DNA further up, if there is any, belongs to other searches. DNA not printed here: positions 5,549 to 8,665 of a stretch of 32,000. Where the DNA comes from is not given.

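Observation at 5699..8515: High-GC haem dioxygenase/peroxidase-like gene with an N-terminal extension and EF-hand tail, compositionally foreign to its AT-rich surroundings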

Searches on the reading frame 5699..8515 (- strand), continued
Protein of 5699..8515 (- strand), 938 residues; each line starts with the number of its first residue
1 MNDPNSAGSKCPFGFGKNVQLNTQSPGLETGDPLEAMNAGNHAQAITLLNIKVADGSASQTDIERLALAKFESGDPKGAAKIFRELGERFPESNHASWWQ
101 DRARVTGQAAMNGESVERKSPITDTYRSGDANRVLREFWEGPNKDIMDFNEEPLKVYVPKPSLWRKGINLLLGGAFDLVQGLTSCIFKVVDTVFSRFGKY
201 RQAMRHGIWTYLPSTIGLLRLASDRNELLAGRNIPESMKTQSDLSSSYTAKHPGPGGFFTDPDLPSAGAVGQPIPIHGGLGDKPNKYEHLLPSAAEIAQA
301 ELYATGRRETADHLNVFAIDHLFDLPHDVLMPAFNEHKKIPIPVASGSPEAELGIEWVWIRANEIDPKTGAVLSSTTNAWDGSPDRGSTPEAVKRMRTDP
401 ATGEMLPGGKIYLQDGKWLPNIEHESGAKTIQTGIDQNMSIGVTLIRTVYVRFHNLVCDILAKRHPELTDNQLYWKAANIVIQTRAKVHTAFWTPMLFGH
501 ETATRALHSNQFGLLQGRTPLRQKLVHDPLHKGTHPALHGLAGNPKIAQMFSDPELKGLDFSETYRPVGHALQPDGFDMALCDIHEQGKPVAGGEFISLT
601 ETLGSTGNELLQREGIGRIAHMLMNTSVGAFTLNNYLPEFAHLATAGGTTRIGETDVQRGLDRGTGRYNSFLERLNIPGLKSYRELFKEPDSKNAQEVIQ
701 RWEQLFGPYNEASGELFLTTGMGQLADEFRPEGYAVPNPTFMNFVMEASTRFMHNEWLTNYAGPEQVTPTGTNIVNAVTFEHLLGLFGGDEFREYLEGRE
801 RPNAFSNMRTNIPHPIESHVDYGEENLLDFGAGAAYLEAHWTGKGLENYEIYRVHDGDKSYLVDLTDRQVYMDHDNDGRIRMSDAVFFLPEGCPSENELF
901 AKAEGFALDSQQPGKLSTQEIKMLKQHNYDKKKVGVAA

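Call 43: search_protein_families(library=pfam, proteins=[L007:131-940:+, L007:1143-2270:+, L007:5142-5438:+, L007:5438-5938:+, L008:14396-14836:+, L008:14874-16184:+, L008:16202-17665:+, L008:17670-18944:+], max_evalue=1)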
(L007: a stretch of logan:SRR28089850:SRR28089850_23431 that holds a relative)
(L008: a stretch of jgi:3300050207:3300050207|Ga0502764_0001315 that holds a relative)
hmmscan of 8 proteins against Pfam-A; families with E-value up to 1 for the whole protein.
L007:131-940:+ (269 aa): 2 families
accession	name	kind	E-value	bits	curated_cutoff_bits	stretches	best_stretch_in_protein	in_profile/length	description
PF05042.19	Caleosin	-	1.1e-08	35.6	27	1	69-111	4-46/170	Caleosin related protein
PF13405.12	EF-hand_6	-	0.17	12.2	25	0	75-90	6-21/30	EF-hand domain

L007:1143-2270:+ (375 aa): 0 families

L007:5142-5438:+ (98 aa): 2 families
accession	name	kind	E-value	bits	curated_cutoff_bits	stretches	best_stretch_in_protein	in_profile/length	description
PF25296.1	Decapeptide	-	0.01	16.1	45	0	5-32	13-40/74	Decapeptide repeat region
PF13118.11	DUF3972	-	0.082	13.8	26.2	1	11-64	37-90/125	Protein of unknown function (DUF3972)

L007:5438-5938:+ (166 aa): 0 families

L008:14396-14836:+ (146 aa): 0 families

L008:14874-16184:+ (436 aa): 0 families

L008:16202-17665:+ (487 aa): 2 families
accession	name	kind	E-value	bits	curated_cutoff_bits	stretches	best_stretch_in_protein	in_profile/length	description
PF21105.3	DyP_N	-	0.00085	19.9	27.5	1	54-150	63-145/163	DyP dimeric alpha+beta barrel domain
PF20628.3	Dyp_perox_C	-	0.04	14.1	20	0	359-418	96-141/166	Dyp-type peroxidase, C-terminal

L008:17670-18944:+ (424 aa): 0 families

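Call 45: predict_structure(alignment_id=A3)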
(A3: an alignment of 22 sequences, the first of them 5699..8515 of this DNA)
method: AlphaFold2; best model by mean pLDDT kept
length: 938 residues; sequences in the alignment: 22
mean_pLDDT: 46.6   pTM: 0.35
mean pLDDT of the five models: 46.6, 42.0, 40.2, 38.7, 37.9
residues with pLDDT >= 90: 7; 70-90: 166; 50-70: 189; < 50: 576
segments of 3 or more residues with pLDDT < 50: 1-21, 112-162, 164-169, 205-207, 225-344, 347-389, 434-440, 485-606, 620-680, 712-784, 796-841, 887-889, 891-896, 905-909
pLDDT, mean of each block of 10 residues (from residue 1): 26 33 61 75 86 88 86 74 87 78 65 35 30 39 41 26 43 55 70 69 50 51 49 31 24 24 24 22 31 36 30 28 28 29 42 38 29 29 39 75 85 71 60 49 59 77 78 68 46 31 29 28 33 33 30 28 21 21 25 28 45 57 36 28 25 39 38 44 63 73 60 45 43 33 40 36 27 28 51 47 25 22 23 34 65 76 72 73 54 49 49 70 66 68
secondary structure, 60 per line:
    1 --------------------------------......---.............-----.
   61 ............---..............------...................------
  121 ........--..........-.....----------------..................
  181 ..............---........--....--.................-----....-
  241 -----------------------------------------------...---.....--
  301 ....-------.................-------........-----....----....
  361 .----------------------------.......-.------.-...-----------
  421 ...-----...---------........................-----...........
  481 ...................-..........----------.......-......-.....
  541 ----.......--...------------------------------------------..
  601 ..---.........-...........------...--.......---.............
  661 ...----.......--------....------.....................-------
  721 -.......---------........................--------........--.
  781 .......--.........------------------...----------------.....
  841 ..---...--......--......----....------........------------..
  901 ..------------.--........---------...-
elements in order (helices of 4 or more, strands of 3 or more residues): H33-38 H42-54 H60-72 H76-89 H96-114 H121-128 H131-140 H142-146 H163-194 H198-205 H208-211 H214-230 H236-239 H294-298 H301-304 H312-328 E339-343 H349-352 E357-361 H390-396 E421-423 E429-431 H441-464 H470-499 H501-510 H521-527 H529-534 H536-540 H545-551 H599-602 H606-614 H616-626 H638-644 H648-663 H668-674 H683-686 H693-713 H722-728 H738-761 H770-777 H780-787 H790-798 H836-842 E851-856 E859-864 E869-872 E879-881 H899-902 H918-925 E935-937
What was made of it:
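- Tried and rejected: (1) The first AF2 run, on the shallow 22-sequence alignment, gave pLDDT 46.6 and was discarded (call 45).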

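Call 52: search_solved_structures(query=L008:13004-14374:+, max_evalue=0.001)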
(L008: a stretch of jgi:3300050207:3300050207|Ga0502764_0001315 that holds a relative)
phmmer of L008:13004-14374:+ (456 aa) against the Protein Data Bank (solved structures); distinct sequences matched with E-value up to 0.001: 121 (the best 60 are shown).
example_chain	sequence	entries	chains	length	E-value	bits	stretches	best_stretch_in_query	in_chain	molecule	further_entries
7x2q_A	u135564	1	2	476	1.4e-11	47.4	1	276-418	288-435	Sugiol synthase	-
8e83_A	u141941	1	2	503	1.7e-11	47.1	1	279-421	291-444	Isoflavone synthase 1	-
3dbg_A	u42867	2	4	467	8.4e-11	44.8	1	272-421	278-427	Putative cytochrome P450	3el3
2q9f_A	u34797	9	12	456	1.6e-10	43.9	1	237-421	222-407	Cytochrome P450 46A1 | Cholesterol 24-hydroxylase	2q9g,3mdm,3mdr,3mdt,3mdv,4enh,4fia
9bat_A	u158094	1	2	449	1.7e-10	43.8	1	243-420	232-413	Lanosterol 14-alpha demethylase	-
7lrl_A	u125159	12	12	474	1.7e-10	43.8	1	237-421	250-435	Cholesterol 24-hydroxylase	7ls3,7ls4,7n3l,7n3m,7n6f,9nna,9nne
7wzl_A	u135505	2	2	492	2.1e-10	43.5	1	225-421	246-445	Putative cytochrome P450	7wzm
5ylw_A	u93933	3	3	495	7.8e-10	41.6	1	282-418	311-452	Ferruginol synthase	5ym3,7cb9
5t6q_A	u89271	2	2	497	1e-09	41.2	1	268-418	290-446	Cytochrome P450 4B1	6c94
6c93_A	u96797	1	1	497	1.8e-09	40.4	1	268-418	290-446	Cytochrome P450 4B1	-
8sbi_A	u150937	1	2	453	2.9e-09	39.7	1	262-416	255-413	Lanosterol 14-alpha demethylase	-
6uez_A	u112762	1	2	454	2.9e-09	39.7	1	262-416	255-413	Lanosterol 14-alpha demethylase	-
8ss0_A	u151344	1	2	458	3e-09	39.7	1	262-416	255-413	Lanosterol 14-alpha demethylase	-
4uhi_A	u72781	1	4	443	4.4e-09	39.2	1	271-416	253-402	STEROL 14-ALPHA DEMETHYLASE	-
4uhl_A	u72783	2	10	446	4.5e-09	39.1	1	271-416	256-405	STEROL 14-ALPHA DEMETHYLASE | Lanosterol 14-alpha demethylase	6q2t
5veu_A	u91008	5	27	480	2.6e-08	36.6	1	265-421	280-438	Cytochrome P450 3A5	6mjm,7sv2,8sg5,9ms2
7lad_A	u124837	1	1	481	2.6e-08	36.6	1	265-421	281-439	Cytochrome P450 3A5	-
3e4e_A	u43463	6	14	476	1.7e-07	33.9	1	269-421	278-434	Cytochrome P450 2E1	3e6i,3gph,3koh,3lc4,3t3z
8gk3_A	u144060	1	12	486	2.1e-07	33.6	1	265-422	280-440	Cytochrome P450 3A7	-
7mk8_A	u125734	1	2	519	2.3e-07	33.5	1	265-422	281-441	Isoform 2 of Cytochrome P450 3A7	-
5vcd_A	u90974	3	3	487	3.8e-07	32.8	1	264-422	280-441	Cytochrome P450 3A4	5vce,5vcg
5vbu_A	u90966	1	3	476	3.9e-07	32.7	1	274-450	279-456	Cytochrome P450 21-hydroxylase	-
4y8w_A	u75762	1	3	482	4.1e-07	32.7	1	274-450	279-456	Cytochrome P450 21-hydroxylase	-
4r20_A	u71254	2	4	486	4.7e-07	32.5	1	275-410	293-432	Cytochrome P450 family 17 polypeptide 2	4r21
9yk4_A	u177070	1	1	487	5.5e-07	32.2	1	264-422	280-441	Cytochrome P450 3A4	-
4ny4_A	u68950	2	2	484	5.7e-07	32.2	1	264-421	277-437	Cytochrome P450 3A4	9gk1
6ma7_A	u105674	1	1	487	5.7e-07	32.2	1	264-421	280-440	Cytochrome P450 3A4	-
1w0e_A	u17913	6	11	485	5.7e-07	32.2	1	264-421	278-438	CYTOCHROME P450 3A4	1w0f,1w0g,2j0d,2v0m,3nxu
7lxl_A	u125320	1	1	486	5.8e-07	32.2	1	264-421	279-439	Cytochrome P450 3A4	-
1tqn_A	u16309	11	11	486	5.8e-07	32.2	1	264-421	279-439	cytochrome P450 3A4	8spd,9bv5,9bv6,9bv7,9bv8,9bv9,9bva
3tjs_A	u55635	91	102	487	5.8e-07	32.2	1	264-421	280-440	Cytochrome P450 3A4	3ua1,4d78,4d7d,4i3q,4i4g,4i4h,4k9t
4d6z_A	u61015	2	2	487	6.3e-07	32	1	265-421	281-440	CYTOCHROME P450 3A4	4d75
9njw_A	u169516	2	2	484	8.5e-07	31.6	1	280-408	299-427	Cytochrome P450, CYP11A1 | Ancestral Cytochrome P450 11A1 (CYP11A1)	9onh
7kvk_A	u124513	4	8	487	8.6e-07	31.6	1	264-421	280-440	Cytochrome P450 3A4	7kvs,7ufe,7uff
1dt6_A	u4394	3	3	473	1.6e-06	30.8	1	273-420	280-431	CYTOCHROME P450 2C5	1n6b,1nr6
3tk3_A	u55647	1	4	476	2.5e-06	30.1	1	266-409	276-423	Cytochrome P450 2B4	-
5e0e_A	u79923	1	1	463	3.3e-06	29.7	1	253-409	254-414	Cytochrome P450 family 2 subfamily B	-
2pg7_A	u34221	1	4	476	4.6e-06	29.2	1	274-410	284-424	Cytochrome P450 2A6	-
1po5_A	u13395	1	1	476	4.6e-06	29.2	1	266-409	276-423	Cytochrome P450 2B4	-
1suo_A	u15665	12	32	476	4.6e-06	29.2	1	266-409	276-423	Cytochrome P450 2B4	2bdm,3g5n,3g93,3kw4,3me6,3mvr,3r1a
5iut_A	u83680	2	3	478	4.6e-06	29.2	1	266-409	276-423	Cytochrome P450 2B4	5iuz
2q6n_A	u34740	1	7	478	4.6e-06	29.2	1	266-409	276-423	Cytochrome P450 2B4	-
2pg5_A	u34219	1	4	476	4.8e-06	29.1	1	274-410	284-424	Cytochrome P450 2A6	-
5em4_A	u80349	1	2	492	4.9e-06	29.1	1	266-409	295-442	Cytochrome P450 2B4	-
1z10_A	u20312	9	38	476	5e-06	29.1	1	274-410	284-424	cytochrome P450, family 2, subfamily A, polypeptide 6 | Cytochrome P450 2A6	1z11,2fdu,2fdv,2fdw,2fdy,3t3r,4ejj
7m8v_A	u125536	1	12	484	5e-06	29.1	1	280-408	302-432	Cytochrome P450 11B2, mitochondrial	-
4dvq_A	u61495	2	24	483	5e-06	29.1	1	280-408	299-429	Cytochrome P450 11B2, mitochondrial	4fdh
4zgx_A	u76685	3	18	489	5.1e-06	29.1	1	280-408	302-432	Cytochrome P450 11B2, mitochondrial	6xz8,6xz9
6bww_A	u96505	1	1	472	5.5e-06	29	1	266-409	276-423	Cytochrome P450 2B4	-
4mgj_A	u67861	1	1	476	5.5e-06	28.9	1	266-409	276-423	Cytochrome P450 2B4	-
2pg6_A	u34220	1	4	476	5.7e-06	28.9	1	274-410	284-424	Cytochrome P450 2A6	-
3c6g_A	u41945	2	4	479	6.6e-06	28.7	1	276-411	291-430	Cytochrome P450 2R1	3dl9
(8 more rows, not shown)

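Call 53: search_solved_structures(query=L008:14874-16184:+, max_evalue=1)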
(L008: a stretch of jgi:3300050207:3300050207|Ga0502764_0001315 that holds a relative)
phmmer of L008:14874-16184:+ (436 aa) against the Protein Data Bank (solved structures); distinct sequences matched with E-value up to 1: 0.

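Call 54: search_solved_structures(query=L008:17670-18944:+, max_evalue=1)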
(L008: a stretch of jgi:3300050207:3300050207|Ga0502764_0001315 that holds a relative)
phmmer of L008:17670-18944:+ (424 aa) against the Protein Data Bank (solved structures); distinct sequences matched with E-value up to 1: 0.

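Call 64: find_encoding_contigs(protein=P0002, flank=10000, max_places=3)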
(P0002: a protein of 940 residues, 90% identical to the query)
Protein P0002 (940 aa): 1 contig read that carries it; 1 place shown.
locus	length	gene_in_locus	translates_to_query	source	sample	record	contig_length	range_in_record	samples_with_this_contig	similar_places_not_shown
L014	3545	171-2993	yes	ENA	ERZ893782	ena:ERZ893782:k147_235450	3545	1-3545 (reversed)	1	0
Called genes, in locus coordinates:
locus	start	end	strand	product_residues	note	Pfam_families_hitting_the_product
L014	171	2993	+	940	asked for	PF03098:An_peroxidase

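Call 65: find_encoding_contigs(protein=P0020, flank=10000, max_places=2)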
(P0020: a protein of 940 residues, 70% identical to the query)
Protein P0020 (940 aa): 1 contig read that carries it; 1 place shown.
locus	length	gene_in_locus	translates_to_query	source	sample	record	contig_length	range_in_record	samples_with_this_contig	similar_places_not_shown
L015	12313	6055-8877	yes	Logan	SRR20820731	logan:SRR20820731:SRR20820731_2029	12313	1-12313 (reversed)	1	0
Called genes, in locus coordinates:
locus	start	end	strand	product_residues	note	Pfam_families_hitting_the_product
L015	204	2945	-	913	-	-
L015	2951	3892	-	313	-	-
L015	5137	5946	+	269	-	PF05042:Caleosin (weak)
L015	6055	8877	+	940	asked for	PF03098:An_peroxidase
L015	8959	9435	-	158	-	-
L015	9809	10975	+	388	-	PF14294:DUF4372, PF01609:DDE_Tnp_1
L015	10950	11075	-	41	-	-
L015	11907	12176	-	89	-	-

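Call 68: predict_structure(alignment_id=A6)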
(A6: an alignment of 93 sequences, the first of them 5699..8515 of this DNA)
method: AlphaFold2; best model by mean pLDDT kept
length: 938 residues; sequences in the alignment: 93
mean_pLDDT: 91.2   pTM: 0.93
mean pLDDT of the five models: 91.2, 89.8, 89.1, 88.9, 88.2
residues with pLDDT >= 90: 712; 70-90: 190; 50-70: 16; < 50: 20
segments of 3 or more residues with pLDDT < 50: 1-17, 246-248
pLDDT, mean of each block of 10 residues (from residue 1): 37 50 89 97 97 98 98 94 98 96 93 90 85 86 86 88 94 94 95 94 93 94 92 83 57 75 83 85 91 96 96 94 73 91 94 96 90 87 85 94 97 97 94 91 97 98 95 94 94 92 94 95 94 91 87 86 89 97 89 94 96 98 96 95 90 95 94 94 96 97 97 97 93 88 89 86 92 97 97 95 94 92 94 96 97 94 97 94 95 95 92 89 96 94
secondary structure, 60 per line:
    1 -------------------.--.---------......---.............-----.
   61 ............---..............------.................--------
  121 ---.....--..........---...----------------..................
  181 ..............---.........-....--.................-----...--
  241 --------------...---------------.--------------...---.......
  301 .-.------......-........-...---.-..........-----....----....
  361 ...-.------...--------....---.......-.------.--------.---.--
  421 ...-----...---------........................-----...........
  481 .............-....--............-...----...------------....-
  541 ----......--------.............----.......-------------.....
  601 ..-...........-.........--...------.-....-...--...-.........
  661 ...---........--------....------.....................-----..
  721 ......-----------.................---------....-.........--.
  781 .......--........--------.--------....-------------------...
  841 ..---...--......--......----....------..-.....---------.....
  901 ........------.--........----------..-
elements in order (helices of 4 or more, strands of 3 or more residues): H33-38 H42-54 H60-72 H76-89 H96-112 H124-128 H131-140 H163-194 H198-206 H208-211 H214-230 H294-301 E310-315 H317-324 E334-343 H349-352 E357-363 E372-374 H383-386 H390-396 E421-423 E429-431 H441-464 H470-493 H495-498 H501-512 H536-539 H545-550 H559-571 E576-578 H579-582 E596-598 H599-602 H604-614 H616-624 E627-629 H638-641 E643-645 E648-650 H652-663 H668-674 H683-686 H693-713 H720-726 H738-754 H764-767 H769-777 H780-787 H790-797 H815-818 H838-842 E851-856 E859-864 E869-872 H896-908 H918-925
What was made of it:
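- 8180..8422 (-): TPR-like helical repeats (aa 32-112). AF2 helices at 33-112 have pLDDT 89-98 (call 68).
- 7826..8029 (-): Amphipathic/hydrophobic helices aa 163-230, probable counterpart of the alpha-DOX N-terminal membrane-side helices. AF2 helices lie at 163-194, 198-206 and 214-230 (call 68).
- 5702..6085 (-): Clade-specific C-terminal domain (aa 811-938). AF2 pLDDT 89-97 with strands 851-856, 859-864 and 869-872 (call 68).
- On EF-hand (helix-loop-helix Ca2+ motif): The AF2 model (pLDDT 94-97 in this region) has strands 851-856, 859-864 and 869-872 before the loop and short strand segments after it (call 68).
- On Tetratricopeptide repeat: The AF2 model shows paired helices at 42-112 (call 68).
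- Tried and rejected: A 93-sequence alignment gave pLDDT 91.2 (call 68).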
